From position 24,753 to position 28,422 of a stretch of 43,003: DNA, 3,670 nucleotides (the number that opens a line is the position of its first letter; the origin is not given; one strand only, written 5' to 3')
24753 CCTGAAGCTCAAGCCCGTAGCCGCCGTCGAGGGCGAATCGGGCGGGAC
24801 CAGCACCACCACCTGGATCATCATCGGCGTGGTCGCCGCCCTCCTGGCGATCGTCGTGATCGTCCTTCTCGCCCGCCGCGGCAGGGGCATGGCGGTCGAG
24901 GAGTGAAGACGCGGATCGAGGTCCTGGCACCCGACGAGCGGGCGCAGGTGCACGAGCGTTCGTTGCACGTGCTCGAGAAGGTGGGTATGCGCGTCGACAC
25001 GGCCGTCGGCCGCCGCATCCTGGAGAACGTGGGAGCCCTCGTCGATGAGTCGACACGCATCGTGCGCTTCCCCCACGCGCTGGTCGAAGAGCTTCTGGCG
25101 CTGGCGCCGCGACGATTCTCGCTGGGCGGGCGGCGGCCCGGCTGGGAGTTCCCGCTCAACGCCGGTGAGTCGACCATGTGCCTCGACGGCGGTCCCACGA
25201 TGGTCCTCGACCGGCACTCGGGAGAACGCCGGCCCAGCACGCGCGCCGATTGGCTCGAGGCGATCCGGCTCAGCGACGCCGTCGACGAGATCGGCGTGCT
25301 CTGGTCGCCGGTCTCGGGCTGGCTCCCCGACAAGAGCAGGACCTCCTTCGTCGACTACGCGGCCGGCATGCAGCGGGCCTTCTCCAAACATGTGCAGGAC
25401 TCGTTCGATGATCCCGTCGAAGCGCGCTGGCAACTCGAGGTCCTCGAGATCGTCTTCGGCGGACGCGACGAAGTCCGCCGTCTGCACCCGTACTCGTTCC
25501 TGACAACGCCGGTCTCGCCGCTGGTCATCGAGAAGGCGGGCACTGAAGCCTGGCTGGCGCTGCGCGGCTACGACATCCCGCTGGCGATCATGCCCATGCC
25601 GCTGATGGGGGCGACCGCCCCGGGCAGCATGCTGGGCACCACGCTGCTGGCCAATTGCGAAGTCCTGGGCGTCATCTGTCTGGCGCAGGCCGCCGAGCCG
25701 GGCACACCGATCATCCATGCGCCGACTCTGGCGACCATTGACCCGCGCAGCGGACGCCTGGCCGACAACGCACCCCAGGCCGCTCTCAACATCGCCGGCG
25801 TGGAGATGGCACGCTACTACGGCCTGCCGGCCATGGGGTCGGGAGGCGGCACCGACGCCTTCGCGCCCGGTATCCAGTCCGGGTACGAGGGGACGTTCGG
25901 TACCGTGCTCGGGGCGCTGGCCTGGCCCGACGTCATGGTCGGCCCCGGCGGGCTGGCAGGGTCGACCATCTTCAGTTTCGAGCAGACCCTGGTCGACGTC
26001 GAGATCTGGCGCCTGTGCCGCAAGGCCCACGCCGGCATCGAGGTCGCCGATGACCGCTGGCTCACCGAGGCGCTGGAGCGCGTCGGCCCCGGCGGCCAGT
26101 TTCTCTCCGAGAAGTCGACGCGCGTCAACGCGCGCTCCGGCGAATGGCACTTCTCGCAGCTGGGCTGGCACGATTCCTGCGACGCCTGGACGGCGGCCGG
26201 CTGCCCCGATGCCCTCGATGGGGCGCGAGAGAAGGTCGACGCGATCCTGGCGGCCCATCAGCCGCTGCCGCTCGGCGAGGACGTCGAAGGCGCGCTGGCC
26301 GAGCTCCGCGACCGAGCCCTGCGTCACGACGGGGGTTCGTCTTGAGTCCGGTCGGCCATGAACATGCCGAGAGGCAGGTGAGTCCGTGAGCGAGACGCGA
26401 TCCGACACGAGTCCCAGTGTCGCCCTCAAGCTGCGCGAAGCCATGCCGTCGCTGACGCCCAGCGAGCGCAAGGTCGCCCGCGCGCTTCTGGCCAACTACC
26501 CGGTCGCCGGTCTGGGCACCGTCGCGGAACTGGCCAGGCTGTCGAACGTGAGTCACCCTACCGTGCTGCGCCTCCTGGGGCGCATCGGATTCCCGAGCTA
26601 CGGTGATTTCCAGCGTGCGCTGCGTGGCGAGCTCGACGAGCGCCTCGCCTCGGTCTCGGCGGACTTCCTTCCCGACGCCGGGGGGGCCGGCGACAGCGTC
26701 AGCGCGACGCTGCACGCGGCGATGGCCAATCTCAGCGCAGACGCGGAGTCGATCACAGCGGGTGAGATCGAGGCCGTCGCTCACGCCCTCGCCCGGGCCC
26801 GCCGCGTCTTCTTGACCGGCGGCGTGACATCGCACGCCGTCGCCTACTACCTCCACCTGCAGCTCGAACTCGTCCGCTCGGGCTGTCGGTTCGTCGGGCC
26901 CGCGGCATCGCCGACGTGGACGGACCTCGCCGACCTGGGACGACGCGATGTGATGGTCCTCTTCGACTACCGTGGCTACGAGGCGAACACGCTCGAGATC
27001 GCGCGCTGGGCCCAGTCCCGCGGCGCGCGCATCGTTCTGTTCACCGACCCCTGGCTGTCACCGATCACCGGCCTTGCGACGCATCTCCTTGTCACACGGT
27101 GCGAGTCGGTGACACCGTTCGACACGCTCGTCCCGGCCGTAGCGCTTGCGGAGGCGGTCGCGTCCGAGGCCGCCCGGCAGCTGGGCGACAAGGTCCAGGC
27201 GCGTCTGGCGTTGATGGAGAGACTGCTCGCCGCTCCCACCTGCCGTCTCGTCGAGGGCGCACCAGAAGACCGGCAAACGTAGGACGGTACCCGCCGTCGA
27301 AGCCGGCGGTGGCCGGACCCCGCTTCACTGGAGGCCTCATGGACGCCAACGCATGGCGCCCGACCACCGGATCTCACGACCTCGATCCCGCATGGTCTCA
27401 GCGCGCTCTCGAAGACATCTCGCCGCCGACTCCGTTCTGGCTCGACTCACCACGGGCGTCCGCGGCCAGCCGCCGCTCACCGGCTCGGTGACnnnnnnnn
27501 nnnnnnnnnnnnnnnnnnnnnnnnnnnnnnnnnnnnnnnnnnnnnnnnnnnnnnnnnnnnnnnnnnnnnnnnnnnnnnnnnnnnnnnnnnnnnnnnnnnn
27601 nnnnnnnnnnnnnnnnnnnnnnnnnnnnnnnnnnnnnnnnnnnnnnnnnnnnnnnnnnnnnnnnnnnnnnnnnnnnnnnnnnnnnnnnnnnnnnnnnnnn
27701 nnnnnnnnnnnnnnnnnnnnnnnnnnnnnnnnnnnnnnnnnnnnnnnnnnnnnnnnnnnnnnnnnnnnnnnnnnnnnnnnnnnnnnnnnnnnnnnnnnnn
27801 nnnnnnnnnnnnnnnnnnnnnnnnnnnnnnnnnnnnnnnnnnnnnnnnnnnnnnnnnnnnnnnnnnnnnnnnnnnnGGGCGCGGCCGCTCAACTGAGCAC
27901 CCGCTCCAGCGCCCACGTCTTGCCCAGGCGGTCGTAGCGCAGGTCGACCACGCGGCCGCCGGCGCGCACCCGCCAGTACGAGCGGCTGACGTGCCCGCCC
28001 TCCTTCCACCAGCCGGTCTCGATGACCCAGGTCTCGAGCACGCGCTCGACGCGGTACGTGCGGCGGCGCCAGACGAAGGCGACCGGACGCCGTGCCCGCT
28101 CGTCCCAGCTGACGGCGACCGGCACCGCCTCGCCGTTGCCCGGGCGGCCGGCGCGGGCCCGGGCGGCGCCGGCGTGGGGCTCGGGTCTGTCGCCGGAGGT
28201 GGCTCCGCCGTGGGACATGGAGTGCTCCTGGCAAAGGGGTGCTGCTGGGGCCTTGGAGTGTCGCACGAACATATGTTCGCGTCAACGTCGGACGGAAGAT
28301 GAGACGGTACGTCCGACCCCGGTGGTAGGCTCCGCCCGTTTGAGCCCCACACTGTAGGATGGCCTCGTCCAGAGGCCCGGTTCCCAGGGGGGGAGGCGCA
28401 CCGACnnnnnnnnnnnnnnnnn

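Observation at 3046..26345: Four non-pyrrolysine MttB-superfamily paralogs in one island with no corrinoid protein, methylcorrinoid transferase or activase in view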

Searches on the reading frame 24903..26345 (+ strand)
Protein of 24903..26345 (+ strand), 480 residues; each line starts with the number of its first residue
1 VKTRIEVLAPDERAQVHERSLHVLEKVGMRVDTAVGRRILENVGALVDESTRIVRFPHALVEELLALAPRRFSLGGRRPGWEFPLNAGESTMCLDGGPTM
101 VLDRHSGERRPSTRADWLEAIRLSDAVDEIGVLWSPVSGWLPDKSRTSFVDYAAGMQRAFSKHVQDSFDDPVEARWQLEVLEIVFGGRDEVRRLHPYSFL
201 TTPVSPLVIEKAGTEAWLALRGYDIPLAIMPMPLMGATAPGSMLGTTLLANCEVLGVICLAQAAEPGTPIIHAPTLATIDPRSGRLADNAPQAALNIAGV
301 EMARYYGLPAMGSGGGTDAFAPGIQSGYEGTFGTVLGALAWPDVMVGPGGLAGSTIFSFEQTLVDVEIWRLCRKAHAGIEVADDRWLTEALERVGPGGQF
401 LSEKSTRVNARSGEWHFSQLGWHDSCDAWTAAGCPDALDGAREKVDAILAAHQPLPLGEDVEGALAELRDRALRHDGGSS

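Call 5: search_protein_families(library=pfam, proteins=[window:24903-26345:+], max_evalue=0.01)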
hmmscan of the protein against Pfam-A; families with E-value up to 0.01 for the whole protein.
window:24903-26345:+ (480 aa): 1 family
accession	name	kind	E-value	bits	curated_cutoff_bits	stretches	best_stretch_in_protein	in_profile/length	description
PF06253.16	MTTB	-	1e-61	208.9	25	1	4-468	30-491/500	Trimethylamine methyltransferase (MTTB)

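Call 37: search_protein_families(library=ncbifam, proteins=[window:24903-26345:+], max_evalue=0.00001)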
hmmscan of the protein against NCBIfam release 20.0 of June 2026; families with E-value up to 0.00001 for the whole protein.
window:24903-26345:+ (480 aa): 1 family
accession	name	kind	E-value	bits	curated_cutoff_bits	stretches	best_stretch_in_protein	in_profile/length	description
TIGR02369.2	trimeth_pyl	equivalog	6.8e-89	298.5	525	1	4-468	2-464/469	[trimethylamine--corrinoid protein] Co-methyltransferase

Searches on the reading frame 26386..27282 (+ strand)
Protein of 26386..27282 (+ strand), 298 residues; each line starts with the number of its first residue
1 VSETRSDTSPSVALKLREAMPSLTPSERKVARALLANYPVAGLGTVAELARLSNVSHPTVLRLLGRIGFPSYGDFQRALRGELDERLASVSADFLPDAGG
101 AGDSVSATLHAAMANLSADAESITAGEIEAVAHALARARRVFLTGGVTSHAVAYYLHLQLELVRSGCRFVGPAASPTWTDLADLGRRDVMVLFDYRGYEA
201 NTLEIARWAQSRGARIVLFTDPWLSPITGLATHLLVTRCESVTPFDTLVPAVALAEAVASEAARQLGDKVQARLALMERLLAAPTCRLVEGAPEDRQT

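Call 6: search_protein_families(library=pfam, proteins=[window:26386-27282:+], max_evalue=0.01)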
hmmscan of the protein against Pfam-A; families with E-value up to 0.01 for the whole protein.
window:26386-27282:+ (298 aa): 3 families
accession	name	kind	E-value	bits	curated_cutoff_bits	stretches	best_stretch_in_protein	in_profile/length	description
PF01380.27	SIS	-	1.2e-16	61.2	25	1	135-259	2-129/131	SIS domain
PF01418.23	HTH_6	-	1.6e-09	38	28.3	1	13-84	4-75/77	Helix-turn-helix domain, rpiR family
PF13580.11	SIS_2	-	0.0016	18.9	27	0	181-220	98-137/138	SIS domain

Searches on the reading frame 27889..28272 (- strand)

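Call 7: search_protein_families(library=pfam, proteins=[window:27889-28272:-], max_evalue=0.01)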
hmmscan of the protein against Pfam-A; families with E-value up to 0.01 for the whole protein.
window:27889-28272:- (127 aa): 1 family
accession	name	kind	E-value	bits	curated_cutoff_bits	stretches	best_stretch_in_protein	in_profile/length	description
PF20114.4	DUF6504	-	8.4e-10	39.3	24.2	1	59-124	23-100/103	Domain of unknown function (DUF6504)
